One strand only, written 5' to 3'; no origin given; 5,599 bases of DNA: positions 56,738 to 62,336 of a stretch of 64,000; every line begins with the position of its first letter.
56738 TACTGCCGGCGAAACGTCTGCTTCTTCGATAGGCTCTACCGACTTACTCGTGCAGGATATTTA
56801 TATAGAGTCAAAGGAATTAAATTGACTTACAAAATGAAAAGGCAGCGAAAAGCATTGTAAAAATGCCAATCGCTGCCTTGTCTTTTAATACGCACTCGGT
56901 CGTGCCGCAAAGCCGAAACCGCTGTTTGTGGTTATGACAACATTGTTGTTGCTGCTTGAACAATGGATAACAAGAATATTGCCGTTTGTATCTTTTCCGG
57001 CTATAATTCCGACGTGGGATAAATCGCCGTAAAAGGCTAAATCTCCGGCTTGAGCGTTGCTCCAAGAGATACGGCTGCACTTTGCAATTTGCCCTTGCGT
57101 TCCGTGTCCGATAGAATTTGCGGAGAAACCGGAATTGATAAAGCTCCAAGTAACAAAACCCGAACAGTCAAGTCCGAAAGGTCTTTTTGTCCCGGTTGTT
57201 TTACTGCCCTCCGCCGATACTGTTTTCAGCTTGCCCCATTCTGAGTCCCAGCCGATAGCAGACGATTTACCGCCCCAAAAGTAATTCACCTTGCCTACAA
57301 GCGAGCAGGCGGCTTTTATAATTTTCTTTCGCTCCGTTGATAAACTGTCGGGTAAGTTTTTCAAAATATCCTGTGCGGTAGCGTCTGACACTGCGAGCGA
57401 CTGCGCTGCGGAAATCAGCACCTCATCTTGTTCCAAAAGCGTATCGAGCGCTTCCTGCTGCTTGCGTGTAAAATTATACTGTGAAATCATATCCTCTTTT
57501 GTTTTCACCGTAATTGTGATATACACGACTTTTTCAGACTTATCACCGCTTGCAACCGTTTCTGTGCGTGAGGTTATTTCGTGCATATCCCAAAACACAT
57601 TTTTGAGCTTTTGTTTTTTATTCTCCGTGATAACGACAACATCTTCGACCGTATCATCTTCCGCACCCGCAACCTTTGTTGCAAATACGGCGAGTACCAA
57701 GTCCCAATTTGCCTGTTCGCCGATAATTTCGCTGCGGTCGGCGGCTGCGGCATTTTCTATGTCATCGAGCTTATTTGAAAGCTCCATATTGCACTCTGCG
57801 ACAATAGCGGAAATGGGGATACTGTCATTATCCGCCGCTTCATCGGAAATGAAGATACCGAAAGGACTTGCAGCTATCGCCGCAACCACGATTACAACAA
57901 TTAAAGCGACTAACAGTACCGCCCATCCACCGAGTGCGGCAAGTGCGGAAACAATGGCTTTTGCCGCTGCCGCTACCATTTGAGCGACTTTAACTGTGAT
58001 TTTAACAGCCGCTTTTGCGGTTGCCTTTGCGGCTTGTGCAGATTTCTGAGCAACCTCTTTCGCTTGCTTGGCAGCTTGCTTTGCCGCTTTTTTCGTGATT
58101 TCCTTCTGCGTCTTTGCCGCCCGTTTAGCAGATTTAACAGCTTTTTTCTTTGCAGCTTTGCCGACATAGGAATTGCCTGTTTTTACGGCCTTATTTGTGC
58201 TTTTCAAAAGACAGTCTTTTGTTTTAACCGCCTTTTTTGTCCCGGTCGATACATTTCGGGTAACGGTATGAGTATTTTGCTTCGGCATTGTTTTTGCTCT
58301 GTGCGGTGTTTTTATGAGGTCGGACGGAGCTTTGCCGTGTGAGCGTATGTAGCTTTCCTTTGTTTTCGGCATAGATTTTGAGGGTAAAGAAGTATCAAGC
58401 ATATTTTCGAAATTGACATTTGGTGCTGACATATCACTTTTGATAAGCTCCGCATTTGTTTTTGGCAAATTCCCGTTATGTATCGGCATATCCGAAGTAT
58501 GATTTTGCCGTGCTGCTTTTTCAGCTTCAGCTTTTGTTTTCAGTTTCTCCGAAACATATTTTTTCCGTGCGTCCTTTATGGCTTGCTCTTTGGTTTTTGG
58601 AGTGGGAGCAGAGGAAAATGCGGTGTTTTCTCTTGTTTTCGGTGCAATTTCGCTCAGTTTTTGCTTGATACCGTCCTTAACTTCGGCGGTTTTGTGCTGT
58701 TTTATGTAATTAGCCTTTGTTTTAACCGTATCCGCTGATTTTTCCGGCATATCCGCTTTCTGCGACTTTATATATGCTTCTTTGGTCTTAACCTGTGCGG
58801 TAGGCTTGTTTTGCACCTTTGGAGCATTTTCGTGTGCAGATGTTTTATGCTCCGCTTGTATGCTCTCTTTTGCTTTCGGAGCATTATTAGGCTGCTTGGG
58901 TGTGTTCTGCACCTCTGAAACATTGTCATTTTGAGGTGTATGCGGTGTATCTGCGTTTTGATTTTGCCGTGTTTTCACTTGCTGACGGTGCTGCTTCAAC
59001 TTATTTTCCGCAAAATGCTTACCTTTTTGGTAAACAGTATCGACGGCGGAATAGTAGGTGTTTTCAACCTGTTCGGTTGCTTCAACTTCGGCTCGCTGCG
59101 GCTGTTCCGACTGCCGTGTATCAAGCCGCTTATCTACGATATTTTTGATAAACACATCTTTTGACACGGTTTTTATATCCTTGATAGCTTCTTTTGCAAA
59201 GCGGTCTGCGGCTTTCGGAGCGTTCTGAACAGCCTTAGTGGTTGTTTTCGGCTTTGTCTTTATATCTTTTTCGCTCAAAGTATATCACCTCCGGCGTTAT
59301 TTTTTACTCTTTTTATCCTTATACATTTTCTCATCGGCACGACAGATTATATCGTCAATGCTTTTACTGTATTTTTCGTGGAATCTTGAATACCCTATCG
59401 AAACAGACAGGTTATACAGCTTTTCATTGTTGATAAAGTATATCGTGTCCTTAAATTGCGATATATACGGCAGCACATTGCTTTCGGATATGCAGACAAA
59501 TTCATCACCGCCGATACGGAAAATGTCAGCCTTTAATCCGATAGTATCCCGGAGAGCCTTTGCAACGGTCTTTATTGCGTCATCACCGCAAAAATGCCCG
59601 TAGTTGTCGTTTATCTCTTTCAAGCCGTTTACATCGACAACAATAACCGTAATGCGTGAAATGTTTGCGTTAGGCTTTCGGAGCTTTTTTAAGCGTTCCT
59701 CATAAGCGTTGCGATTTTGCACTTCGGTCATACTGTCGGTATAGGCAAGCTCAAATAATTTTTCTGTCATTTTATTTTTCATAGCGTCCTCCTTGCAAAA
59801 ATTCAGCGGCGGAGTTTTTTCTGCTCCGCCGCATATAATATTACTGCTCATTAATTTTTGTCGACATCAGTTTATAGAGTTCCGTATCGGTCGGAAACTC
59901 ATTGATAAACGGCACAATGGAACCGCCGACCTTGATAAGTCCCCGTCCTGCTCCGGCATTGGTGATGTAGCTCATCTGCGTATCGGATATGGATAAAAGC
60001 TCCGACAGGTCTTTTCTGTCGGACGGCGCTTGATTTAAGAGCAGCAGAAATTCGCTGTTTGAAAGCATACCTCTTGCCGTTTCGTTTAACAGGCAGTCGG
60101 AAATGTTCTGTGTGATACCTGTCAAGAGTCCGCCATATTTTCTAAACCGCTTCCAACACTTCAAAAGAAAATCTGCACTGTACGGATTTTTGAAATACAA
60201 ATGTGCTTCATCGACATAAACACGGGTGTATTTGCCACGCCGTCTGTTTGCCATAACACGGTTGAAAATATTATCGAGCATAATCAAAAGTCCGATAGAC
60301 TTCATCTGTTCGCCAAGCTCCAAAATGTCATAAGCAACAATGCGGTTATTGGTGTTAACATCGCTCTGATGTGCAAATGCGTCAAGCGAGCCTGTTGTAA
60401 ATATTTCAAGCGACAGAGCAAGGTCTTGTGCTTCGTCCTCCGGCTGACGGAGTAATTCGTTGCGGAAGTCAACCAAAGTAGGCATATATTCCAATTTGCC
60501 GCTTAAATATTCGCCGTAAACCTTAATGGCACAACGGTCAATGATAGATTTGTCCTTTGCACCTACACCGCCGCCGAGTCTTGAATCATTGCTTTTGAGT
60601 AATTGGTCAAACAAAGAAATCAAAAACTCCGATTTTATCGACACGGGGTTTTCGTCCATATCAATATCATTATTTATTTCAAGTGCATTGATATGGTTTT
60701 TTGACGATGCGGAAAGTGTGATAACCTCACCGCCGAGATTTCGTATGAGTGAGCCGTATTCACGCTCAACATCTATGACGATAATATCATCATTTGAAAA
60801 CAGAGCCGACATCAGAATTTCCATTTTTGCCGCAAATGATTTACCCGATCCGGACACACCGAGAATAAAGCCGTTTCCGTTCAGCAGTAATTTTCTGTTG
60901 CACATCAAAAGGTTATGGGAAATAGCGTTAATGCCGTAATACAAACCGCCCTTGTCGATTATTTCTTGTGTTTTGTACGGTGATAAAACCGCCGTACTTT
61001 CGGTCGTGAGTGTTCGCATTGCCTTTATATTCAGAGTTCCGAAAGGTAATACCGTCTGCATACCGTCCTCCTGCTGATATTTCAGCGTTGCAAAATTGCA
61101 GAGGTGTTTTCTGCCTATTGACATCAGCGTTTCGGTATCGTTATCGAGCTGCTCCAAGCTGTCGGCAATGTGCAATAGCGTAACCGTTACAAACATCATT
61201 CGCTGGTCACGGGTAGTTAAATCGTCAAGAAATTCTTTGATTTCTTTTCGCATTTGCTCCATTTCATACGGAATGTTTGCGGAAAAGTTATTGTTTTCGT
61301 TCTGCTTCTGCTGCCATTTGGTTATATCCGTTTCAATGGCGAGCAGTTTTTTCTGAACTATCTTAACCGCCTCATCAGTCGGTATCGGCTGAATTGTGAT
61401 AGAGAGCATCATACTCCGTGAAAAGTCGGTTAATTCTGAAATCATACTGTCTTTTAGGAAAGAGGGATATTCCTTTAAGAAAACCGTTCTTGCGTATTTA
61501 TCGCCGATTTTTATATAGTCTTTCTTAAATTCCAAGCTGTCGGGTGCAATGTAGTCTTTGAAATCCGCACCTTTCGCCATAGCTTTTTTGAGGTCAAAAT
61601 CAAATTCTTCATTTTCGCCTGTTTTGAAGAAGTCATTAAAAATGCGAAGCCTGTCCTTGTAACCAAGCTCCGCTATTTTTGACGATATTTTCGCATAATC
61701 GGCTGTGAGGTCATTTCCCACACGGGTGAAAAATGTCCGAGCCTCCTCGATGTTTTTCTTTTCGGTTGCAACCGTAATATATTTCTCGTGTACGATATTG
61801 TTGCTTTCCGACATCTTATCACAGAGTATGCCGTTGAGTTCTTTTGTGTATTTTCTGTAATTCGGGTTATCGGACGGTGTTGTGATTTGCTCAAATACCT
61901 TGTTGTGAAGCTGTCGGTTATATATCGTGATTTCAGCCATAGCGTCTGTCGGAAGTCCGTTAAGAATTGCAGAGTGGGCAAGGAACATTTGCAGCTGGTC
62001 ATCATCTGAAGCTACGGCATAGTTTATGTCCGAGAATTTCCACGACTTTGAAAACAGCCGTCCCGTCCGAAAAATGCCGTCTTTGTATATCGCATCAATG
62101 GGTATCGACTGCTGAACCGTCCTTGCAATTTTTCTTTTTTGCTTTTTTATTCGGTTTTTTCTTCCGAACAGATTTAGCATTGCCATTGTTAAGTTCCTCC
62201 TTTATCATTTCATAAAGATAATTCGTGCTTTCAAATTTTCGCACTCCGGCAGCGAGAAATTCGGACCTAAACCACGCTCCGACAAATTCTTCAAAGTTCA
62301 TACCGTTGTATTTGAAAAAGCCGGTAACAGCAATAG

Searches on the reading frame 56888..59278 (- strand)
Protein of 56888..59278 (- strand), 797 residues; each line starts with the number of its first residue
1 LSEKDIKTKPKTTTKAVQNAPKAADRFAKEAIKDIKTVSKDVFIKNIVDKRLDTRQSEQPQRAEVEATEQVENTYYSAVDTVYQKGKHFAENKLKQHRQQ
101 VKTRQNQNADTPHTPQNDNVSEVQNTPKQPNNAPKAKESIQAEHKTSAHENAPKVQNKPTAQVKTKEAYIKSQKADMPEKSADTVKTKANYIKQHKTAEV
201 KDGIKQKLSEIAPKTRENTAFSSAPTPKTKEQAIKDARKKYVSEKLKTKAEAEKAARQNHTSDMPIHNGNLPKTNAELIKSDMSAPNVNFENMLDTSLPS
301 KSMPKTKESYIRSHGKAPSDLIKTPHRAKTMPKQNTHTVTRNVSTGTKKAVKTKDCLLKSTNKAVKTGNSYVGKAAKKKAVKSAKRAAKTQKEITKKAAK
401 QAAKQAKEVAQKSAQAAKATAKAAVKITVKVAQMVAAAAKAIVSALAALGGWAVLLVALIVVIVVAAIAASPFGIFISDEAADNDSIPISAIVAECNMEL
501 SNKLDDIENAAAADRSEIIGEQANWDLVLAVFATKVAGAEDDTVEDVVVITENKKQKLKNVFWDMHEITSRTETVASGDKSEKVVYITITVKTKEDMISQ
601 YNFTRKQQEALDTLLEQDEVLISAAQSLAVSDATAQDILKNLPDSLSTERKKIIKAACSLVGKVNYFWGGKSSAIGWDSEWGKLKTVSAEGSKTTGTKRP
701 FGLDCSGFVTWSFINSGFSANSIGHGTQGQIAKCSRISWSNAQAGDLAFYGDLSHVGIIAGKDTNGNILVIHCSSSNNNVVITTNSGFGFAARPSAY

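Call 10: search_protein_families(library=phrogs, proteins=[window:56888-59278:-], max_evalue=0.001)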
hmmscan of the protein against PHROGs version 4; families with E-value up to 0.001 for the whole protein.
window:56888-59278:- (797 aa): 1 family
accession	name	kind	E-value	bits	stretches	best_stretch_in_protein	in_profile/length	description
phrog_329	-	tail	2.8e-12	46.7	1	396-786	287-642/949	minor tail protein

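Call 97: search_protein_families(library=pfam, proteins=[window:56888-59278:-], max_evalue=0.0001)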
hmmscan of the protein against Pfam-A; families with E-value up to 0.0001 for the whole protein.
window:56888-59278:- (797 aa): 1 family
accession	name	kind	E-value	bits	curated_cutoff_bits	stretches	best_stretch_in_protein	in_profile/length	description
PF00877.26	NLPC_P60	-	7.2e-09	36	23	1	666-782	4-88/105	NlpC/P60 family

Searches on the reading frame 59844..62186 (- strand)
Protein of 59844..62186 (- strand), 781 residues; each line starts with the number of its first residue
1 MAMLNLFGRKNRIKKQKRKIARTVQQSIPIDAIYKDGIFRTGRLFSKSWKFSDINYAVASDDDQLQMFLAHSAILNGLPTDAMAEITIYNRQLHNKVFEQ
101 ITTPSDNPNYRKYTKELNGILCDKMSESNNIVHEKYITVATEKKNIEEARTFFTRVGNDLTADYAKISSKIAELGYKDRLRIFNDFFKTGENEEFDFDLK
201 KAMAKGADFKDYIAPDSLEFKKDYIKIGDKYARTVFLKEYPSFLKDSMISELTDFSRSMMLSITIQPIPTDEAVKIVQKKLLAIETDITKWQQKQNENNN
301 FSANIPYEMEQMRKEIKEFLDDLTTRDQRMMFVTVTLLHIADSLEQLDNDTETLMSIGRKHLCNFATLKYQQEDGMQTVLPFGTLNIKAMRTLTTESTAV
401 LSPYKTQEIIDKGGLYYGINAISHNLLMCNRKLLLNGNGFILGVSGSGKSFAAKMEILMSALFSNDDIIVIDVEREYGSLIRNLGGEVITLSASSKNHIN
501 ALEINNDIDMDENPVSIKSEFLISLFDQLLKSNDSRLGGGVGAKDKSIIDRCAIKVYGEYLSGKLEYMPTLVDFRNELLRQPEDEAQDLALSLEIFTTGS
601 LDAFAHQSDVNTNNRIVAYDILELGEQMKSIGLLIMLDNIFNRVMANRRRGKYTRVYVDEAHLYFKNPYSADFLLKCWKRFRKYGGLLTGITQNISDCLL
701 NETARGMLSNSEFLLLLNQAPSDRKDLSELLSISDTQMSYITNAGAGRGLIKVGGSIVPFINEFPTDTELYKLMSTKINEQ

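Call 10: search_protein_families(library=phrogs, proteins=[window:59844-62186:-], max_evalue=0.001)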
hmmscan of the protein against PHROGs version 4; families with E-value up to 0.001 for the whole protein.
window:59844-62186:- (781 aa): 1 family
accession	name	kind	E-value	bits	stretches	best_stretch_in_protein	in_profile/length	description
phrog_2666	-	head and packaging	1.4e-21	77.8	1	220-480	130-364/555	terminase large subunit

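Call 69: find_related_loci(query=window:59844-62186:-, collection=viral_contigs, flank=2000)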
Query window:59844-62186:- (781 aa) in viral_contigs; peptide patterns used: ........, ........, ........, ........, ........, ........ (x = any residue, [..] = any of these).
12 stretches matched a pattern, but none encodes a relative of the query by tblastn (E <= 1e-3).

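Call 97: search_protein_families(library=pfam, proteins=[window:59844-62186:-], max_evalue=0.0001)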
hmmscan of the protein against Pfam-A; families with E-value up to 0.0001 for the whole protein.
window:59844-62186:- (781 aa): 3 families
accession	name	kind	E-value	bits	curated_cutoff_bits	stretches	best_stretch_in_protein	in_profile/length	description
PF19044.6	P-loop_TraG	-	1.8e-14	53.6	25.8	1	430-741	23-342/413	TraG P-loop domain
PF01935.23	DUF87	-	4.9e-06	27.2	23.2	1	441-505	28-93/220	Helicase HerA, central domain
PF12846.13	AAA_10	-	4e-05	23.3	27.5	0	436-506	21-82/362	AAA-like domain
